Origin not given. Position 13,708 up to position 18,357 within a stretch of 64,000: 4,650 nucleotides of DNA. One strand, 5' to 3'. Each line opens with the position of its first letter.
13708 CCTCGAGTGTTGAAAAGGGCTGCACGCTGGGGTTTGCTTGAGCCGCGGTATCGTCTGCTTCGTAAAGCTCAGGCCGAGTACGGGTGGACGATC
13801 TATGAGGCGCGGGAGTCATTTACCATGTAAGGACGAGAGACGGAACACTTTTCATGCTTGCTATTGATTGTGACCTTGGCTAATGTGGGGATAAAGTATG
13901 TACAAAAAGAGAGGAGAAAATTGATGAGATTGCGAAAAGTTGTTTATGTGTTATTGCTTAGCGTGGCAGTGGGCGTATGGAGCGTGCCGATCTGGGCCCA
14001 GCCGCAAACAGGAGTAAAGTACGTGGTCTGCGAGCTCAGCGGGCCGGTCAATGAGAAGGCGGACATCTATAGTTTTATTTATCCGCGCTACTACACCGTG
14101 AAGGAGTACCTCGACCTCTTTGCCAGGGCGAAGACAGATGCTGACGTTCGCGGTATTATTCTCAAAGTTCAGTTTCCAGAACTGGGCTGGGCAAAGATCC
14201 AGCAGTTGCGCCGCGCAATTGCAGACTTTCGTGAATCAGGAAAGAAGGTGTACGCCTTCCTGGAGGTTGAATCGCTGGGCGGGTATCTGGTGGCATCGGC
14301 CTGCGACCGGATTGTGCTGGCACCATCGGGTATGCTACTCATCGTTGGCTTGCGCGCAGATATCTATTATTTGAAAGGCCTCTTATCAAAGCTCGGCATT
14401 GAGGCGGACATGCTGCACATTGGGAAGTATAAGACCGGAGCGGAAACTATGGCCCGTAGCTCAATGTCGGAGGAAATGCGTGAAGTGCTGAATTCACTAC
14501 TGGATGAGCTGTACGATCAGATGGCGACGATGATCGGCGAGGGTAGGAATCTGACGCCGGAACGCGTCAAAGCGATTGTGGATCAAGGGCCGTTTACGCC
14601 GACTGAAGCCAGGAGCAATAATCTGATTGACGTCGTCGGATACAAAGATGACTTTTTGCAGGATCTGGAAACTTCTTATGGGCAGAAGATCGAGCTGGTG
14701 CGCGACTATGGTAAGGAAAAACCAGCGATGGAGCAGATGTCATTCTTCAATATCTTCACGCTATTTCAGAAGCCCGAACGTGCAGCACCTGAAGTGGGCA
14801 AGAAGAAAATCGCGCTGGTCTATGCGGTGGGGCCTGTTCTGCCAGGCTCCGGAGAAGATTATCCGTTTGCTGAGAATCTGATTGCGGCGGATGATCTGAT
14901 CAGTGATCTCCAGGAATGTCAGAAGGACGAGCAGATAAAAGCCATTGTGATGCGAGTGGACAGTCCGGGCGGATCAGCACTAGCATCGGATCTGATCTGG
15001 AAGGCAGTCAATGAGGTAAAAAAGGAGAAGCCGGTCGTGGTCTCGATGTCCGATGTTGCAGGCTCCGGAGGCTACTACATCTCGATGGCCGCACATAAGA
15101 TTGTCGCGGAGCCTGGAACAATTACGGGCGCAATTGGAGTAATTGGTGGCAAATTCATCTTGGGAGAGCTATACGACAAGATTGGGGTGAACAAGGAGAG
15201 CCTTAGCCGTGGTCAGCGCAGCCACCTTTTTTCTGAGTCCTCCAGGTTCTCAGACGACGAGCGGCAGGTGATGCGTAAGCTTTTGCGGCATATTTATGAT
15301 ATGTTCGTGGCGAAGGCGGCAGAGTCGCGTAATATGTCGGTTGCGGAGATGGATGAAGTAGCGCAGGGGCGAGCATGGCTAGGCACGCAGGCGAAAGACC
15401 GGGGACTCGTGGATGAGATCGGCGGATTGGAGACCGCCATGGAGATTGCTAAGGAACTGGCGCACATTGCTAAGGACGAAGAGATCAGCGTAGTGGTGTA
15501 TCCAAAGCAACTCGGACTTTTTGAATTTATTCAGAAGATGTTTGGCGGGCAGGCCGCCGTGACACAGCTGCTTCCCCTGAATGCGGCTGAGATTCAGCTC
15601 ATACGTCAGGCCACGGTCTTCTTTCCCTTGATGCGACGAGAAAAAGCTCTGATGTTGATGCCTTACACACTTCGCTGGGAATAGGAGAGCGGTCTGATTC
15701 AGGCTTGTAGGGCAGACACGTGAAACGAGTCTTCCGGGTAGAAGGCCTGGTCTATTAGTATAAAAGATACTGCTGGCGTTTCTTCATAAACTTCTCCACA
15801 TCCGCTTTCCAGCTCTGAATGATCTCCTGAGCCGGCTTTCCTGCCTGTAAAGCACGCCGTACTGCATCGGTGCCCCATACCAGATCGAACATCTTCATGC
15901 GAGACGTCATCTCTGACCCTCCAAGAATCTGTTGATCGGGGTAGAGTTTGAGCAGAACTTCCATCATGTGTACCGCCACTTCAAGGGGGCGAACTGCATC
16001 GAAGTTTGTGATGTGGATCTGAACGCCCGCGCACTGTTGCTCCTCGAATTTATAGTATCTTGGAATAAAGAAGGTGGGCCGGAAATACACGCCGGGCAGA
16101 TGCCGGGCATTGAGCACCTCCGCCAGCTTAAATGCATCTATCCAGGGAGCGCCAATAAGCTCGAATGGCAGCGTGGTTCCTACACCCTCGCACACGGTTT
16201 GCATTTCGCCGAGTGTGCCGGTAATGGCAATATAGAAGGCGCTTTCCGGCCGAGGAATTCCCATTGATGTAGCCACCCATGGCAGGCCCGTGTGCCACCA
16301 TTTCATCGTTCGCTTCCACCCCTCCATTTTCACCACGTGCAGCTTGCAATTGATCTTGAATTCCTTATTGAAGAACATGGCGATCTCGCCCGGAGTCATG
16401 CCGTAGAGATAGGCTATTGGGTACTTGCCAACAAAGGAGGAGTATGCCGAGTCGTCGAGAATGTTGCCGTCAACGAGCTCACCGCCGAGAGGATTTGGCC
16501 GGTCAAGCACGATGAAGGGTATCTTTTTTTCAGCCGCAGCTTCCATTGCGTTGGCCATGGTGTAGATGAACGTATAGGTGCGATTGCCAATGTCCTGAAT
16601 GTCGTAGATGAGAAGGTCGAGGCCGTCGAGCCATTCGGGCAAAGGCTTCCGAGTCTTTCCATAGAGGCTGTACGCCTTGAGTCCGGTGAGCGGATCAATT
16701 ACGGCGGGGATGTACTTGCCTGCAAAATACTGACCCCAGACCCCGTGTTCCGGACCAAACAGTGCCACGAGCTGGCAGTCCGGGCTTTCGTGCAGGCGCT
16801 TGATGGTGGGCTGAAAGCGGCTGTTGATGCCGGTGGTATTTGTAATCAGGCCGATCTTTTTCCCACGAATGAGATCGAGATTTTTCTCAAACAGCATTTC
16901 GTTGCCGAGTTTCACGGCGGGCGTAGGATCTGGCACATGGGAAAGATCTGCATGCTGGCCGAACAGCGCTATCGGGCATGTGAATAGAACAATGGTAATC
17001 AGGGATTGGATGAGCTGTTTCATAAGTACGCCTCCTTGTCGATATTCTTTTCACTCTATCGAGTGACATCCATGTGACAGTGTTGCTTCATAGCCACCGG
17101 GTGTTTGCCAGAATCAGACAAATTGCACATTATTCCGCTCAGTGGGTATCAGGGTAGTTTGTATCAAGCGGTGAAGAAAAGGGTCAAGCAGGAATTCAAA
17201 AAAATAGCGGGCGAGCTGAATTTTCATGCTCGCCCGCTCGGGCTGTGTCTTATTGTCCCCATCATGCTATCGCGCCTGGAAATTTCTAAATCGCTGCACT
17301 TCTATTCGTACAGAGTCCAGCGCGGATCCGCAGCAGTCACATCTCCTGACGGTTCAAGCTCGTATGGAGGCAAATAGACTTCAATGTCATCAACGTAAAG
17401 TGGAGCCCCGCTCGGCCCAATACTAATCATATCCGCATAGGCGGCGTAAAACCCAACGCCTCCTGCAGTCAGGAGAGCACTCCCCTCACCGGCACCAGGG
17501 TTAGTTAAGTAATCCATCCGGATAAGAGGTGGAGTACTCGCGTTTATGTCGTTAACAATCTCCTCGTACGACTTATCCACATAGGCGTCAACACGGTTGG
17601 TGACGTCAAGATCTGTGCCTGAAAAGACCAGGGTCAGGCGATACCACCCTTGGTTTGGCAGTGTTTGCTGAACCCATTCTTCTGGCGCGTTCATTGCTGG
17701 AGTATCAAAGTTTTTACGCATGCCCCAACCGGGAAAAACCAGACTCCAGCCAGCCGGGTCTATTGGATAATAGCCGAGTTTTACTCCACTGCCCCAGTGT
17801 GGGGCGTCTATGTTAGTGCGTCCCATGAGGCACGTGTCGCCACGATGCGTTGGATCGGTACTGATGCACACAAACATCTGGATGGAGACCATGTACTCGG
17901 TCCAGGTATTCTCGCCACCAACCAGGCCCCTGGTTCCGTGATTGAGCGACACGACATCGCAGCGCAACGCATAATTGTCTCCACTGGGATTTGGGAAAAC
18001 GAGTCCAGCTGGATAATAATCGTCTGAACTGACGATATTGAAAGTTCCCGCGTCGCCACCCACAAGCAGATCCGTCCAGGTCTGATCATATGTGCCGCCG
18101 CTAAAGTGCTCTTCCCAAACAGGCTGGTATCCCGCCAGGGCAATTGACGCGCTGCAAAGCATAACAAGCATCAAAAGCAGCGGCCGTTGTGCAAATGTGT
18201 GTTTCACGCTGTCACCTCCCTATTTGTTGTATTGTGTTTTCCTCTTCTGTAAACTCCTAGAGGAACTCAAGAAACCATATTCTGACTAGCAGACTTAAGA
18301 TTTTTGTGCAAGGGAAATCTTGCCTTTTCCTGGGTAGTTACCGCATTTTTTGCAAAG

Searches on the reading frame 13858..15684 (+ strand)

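Call 10: search_protein_families(library=pfam, proteins=[window:13858-15684:+], max_evalue=0.01)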
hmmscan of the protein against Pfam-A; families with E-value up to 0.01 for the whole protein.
window:13858-15684:+ (608 aa): 4 families
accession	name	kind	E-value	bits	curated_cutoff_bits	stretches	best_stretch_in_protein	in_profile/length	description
PF01343.23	Peptidase_S49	-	4e-78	261.2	24.9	2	387-537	3-153/154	Peptidase family S49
PF25145.1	NfeD1b_N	-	1.7e-06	28.2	40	1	356-430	27-99/189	NfeD1b, N-terminal domain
PF01972.22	SDH_protease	-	1.5e-05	24.7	31.3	1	361-426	92-155/286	ClpP-like SDH-type serine proteinase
PF00574.28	CLP_protease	-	3.8e-05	24.1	20.2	1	344-414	30-98/182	Clp protease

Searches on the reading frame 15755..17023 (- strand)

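Call 10: search_protein_families(library=pfam, proteins=[window:15755-17023:-], max_evalue=0.01)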
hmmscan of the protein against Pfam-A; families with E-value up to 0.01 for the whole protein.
window:15755-17023:- (422 aa): 2 families
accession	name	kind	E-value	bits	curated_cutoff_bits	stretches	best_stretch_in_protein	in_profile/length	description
PF07075.17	NamZ_N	-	4.2e-77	258.6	26.9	1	57-258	1-201/203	Exo-beta-N-acetylmuramidase NamZ, N-terminal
PF20732.2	NamZ_C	-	1.1e-47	163.1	25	1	271-422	8-152/152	Exo-beta-N-acetylmuramidase NamZ, C-terminal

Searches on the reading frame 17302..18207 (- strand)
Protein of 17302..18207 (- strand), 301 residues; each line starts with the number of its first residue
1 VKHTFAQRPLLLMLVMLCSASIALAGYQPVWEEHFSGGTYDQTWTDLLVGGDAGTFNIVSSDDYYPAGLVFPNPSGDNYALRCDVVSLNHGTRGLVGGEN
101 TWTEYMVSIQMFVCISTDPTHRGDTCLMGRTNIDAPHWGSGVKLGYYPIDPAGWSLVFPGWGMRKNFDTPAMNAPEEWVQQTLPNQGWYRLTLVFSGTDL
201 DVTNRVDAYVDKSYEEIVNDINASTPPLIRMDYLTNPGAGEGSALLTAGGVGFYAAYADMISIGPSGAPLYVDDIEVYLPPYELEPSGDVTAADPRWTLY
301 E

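Call 10: search_protein_families(library=pfam, proteins=[window:17302-18207:-], max_evalue=0.01)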
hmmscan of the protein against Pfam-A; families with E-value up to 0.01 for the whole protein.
window:17302-18207:- (301 aa): 0 families

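Call 12: find_homologous_proteins(query=window:17302-18207:-)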
Query window:17302-18207:- (301 aa): 7 proteins with E <= 0.001 among 1559 candidates.
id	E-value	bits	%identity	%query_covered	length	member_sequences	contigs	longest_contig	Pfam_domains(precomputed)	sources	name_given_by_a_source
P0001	2.1e-208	709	100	100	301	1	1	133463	-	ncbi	-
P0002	2.4e-116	407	62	100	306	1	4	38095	-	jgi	jgi:hypothetical protein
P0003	3.8e-115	403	65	100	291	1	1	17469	-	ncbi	-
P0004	3.0e-80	288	64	71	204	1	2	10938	-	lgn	-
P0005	1.6e-62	230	63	58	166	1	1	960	-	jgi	jgi:hypothetical protein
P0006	4.3e-48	182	42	90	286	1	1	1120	-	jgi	jgi:hypothetical protein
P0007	6.2e-12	64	95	12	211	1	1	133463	PF08309.18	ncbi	-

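Call 15: find_encoding_contigs(protein=P0003, flank=10000)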
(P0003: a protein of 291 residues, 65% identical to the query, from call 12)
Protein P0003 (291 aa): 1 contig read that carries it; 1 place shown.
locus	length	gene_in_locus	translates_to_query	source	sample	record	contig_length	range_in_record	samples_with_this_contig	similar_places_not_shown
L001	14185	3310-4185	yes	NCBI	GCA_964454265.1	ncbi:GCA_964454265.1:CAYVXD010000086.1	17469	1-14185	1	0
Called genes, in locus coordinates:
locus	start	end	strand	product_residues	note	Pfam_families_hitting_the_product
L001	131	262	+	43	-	-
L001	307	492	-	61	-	-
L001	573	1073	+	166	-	-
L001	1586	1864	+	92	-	-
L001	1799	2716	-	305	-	PF01073:3Beta_HSD (faint), PF01370:Epimerase, PF05368:NmrA, PF13460:NAD_binding_10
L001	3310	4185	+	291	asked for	-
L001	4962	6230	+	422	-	PF07075:NamZ_N, PF20732:NamZ_C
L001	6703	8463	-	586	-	PF25145:NfeD1b_N (faint), PF01343:Peptidase_S49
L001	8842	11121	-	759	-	-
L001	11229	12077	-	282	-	PF12911:OppC_N, PF00528:BPD_transp_1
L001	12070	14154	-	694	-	PF13231:PMT_2 (weak), PF07691:PA14 (weak)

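Call 16: find_encoding_contigs(protein=P0002, flank=10000)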
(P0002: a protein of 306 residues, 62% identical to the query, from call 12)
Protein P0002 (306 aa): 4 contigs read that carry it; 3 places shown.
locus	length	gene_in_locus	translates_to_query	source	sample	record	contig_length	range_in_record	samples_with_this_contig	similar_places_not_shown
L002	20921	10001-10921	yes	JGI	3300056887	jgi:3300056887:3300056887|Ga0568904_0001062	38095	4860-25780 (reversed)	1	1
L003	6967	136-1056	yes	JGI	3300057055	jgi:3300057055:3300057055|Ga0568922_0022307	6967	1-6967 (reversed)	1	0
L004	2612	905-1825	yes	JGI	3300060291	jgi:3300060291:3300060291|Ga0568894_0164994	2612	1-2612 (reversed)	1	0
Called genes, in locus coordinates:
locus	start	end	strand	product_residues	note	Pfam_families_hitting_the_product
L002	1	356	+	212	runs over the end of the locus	PF13886:TM7S3_TM198 (weak)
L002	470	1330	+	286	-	PF00149:Metallophos, PF13277:YmdB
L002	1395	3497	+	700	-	-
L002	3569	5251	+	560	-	PF13231:PMT_2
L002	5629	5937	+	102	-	-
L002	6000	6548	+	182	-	-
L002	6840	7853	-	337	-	PF00291:PALP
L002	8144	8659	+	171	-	-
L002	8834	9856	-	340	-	PF01073:3Beta_HSD (faint), PF01370:Epimerase, PF05368:NmrA (weak), PF13460:NAD_binding_10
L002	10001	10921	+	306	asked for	-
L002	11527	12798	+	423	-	PF07075:NamZ_N, PF20732:NamZ_C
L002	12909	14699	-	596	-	PF01972:SDH_protease (faint), PF01343:Peptidase_S49, PF25145:NfeD1b_N (weak), PF01343:Peptidase_S49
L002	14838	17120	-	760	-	-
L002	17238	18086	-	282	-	PF12911:OppC_N, PF00528:BPD_transp_1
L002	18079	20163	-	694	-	PF13231:PMT_2 (weak), PF07691:PA14 (weak)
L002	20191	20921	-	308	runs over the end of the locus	PF19300:BPD_transp_1_N (weak), PF00528:BPD_transp_1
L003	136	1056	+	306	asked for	-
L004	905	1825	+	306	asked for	-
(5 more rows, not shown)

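Call 17: find_encoding_contigs(protein=P0001, flank=10000, max_places=3)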
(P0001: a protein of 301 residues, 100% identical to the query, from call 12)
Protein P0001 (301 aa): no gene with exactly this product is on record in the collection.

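Call 42: find_encoding_contigs(protein=P0005, flank=5000, max_places=3)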
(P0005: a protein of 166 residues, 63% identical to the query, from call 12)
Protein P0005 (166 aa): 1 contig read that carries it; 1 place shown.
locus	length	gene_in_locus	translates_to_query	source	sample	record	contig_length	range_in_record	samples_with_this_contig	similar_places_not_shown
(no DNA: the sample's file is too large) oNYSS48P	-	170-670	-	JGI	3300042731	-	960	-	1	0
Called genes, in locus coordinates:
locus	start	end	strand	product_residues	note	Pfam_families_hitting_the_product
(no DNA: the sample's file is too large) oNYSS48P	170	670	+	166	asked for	-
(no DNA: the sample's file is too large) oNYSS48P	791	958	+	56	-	?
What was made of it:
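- Tried and rejected: It had no retrievable DNA (call 42).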

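Call 43: find_encoding_contigs(protein=P0004, flank=10000, max_places=3)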
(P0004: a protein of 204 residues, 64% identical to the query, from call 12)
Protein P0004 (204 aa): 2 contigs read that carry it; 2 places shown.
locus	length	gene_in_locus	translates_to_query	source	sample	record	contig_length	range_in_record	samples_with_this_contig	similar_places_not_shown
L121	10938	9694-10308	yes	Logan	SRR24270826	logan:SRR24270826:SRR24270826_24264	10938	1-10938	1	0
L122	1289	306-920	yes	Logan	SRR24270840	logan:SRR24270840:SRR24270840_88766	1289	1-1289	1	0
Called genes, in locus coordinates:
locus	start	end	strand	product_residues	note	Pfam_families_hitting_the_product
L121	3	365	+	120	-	?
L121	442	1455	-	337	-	PF00291:PALP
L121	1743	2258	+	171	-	-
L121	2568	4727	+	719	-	PF07638:Sigma70_ECF (weak), PF04542:Sigma70_r2, PF08281:Sigma70_r4_2, PF04545:Sigma70_r4, PF01841:Transglut_core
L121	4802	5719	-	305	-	PF01370:Epimerase, PF05368:NmrA (weak), PF13460:NAD_binding_10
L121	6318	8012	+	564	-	PF22148:Fervidolysin_NPro-like, PF00082:Peptidase_S8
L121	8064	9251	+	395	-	-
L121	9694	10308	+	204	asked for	-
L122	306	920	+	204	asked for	-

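Call 49: search_solved_structures(query=A7, max_evalue=1)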
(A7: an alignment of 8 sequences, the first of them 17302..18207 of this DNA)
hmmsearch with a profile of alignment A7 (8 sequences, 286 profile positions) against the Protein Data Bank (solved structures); distinct sequences matched with E-value up to 1: 4.
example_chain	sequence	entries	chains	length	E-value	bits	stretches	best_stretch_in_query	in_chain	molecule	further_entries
5i0y_A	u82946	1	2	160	0.3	13.9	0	81-155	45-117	Periplasmic protein-probably involved in high-affinity Fe2+ transport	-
3nrp_A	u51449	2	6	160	0.4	13.5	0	84-155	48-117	Periplasmic protein-probably involved in high-affinity Fe2+ transport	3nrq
5i0x_A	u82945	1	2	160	0.53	13.1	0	84-155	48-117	Periplasmic protein-probably involved in high-affinity Fe2+ transport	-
4rwh_A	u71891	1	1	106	0.85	12.5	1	23-60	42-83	T-lymphocyte activation antigen CD80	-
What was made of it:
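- On Concanavalin A-like lectin/glucanase fold (N-domain): There is no Pfam or PDB sequence hit (calls 10, 49).
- Tried and rejected: A PDB sequence search with the N-domain profile found nothing significant (call 49).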

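Call 52: predict_structure(alignment_id=A7)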
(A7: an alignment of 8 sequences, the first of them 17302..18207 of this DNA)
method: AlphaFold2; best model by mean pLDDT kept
length: 301 residues; sequences in the alignment: 8
mean_pLDDT: 53.4   pTM: 0.62
mean pLDDT of the five models: 53.4, 48.8, 48.2, 46.8, 45.7
residues with pLDDT >= 90: 2; 70-90: 74; 50-70: 68; < 50: 157
segments of 3 or more residues with pLDDT < 50: 1-11, 13-57, 59-71, 85-103, 133-139, 168-175, 199-202, 235-251, 261-268, 280-301
pLDDT, mean of each block of 10 residues (from residue 1): 44 41 30 33 30 45 39 50 46 38 62 66 67 46 75 65 63 63 78 68 71 78 83 54 45 54 46 59 37 27 20
secondary structure, 60 per line:
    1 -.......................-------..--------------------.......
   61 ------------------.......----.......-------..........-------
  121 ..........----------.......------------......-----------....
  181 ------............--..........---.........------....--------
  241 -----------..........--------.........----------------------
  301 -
elements in order: H2-24 E54-60 E79-85 E90-96 E104-113 E121-130 E141-147 E160-165 E177-180 E187-198 E201-210 H214-222 E229-232 E252-261 E270-278
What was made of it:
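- On Concanavalin A-like lectin/glucanase fold (N-domain): The AF2 model has pLDDT of only 53 and pTM 0.62 (call 52).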

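Call 63: fold_search(model_id=the predicted structure, library=pdb)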
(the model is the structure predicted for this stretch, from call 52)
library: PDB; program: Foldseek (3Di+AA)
matches with E <= 10: 1125; with E <= 0.001: 32
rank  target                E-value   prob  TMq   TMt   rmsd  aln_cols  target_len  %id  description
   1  3dgt                  7.6e-05  1.00  0.39  0.42  12.0       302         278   12  The 1.5 A crystal structure of endo-1,3-beta-glucanase from Streptomyces sioyaensis (released 2008-09-02)
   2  2pel_A                1.3e-04  1.00  0.37  0.46   8.3       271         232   11  PEANUT LECTIN (released 1996-12-07)
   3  8va4                  1.8e-04  1.00  0.37  0.43   9.8       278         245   11  Crystal structure of CapGH16_3 enzyme retrieved from capybara gut metagenome (released 2024-10-23)
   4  1oq1_A                2.0e-04  1.00  0.32  0.40   8.5       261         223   10  Crystal Structure of Protein of Unknown Function with Galectin-like Fold from Bacillus subtilis (released 2003-09-23)
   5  2duq_B                2.3e-04  1.00  0.39  0.47   5.6       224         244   11  Crystal structure of VIP36 exoplasmic/lumenal domain, Ca2+/Man-bound form (released 2007-07-24)
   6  5t7p_A                2.4e-04  1.00  0.38  0.47   8.3       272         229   11  Crystal structure of Pisum arvense lectin (PAL) complexed with X-Man (released 2017-08-09)
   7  8q29_A                2.5e-04  1.00  0.32  0.38   8.0       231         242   12  TtX122A - A domain of unknown function from the Teredinibacter turnerae protein TERTU_3803 (released 2024-03-13)
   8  8q2a_A                3.0e-04  1.00  0.39  0.48   8.3       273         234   12  TtX122B - A domain of unknown function from the Teredinibacter turnerae protein TERTU_2913 (released 2024-03-13)
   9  8q2a_C                3.1e-04  1.00  0.38  0.47   7.3       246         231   13  TtX122B - A domain of unknown function from the Teredinibacter turnerae protein TERTU_2913 (released 2024-03-13)
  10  2dup_B                3.3e-04  1.00  0.37  0.44   5.9       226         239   10  Crystal structure of VIP36 exoplasmic/lumenal domain, metal-free form (released 2007-07-24)
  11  5kxd_A                3.3e-04  1.00  0.38  0.45   7.9       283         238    9  Wisteria floribunda lectin in complex with GalNAc(beta1-4)GlcNAc (LacdiNAc) at pH 6.5 (released 2016-09-14)
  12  3zyr_B                3.5e-04  1.00  0.34  0.41  10.1       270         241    9  Structure of the lectin from Platypodium elegans in complex with heptasaccharide (released 2012-01-11)
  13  4xtm                  4.5e-04  1.00  0.35  0.43  10.3       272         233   11  Crystal structure of a recombinant Vatairea macrocarpa seed lectin complexed with GalNAc (released 2016-01-27)
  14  8q28_B                4.7e-04  1.00  0.36  0.44   6.2       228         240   11  Se-Met labelled TtX122A - A domain of unknown function from the Teredinibacter turnerae protein TERTU_3803 (released 2024-03-13)
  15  1sbf_A                5.0e-04  1.00  0.36  0.44  10.5       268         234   10  SOYBEAN AGGLUTININ (released 1998-04-22)
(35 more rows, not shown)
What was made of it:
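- On Concanavalin A-like lectin/glucanase fold (N-domain): The leading Foldseek hits are nearly all lectins or GH16 enzymes, at TM 0.3-0.5 (call 63).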

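Call 71: search_protein_representatives(alignment_id=A7)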
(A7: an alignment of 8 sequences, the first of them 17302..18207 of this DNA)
Query: 8 sequences, 286 profile positions. Proteins with E-value up to 0.001 (for the whole library): 12; up to 1e-10: 6; up to 1e-30: 5. The best 12 are listed.
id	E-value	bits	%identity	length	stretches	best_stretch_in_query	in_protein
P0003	1.8e-159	546.3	-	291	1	1-286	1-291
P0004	7.0e-110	383.6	-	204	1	1-200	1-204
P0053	5.8e-91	321.5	-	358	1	5-278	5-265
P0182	6.4e-81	288.5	-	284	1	3-286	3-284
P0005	1.2e-71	258.1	-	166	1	126-286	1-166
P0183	6.4e-25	104.8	-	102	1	187-286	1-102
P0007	2.3e-10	57.0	-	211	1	240-286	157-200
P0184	1.4e-08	51.1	-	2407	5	158-214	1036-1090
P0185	4.6e-06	42.9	-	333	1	69-199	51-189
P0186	2.8e-04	37.0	-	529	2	165-257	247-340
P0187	5.1e-04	36.2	-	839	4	53-97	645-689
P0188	5.1e-04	36.2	-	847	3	135-205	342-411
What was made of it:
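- Only one protein in the searched databases, ORF A itself, carries the tail on a foreign body (calls 12, 71). The family is tiny and its home locus is syntenically stable (calls 15, 16, 71).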
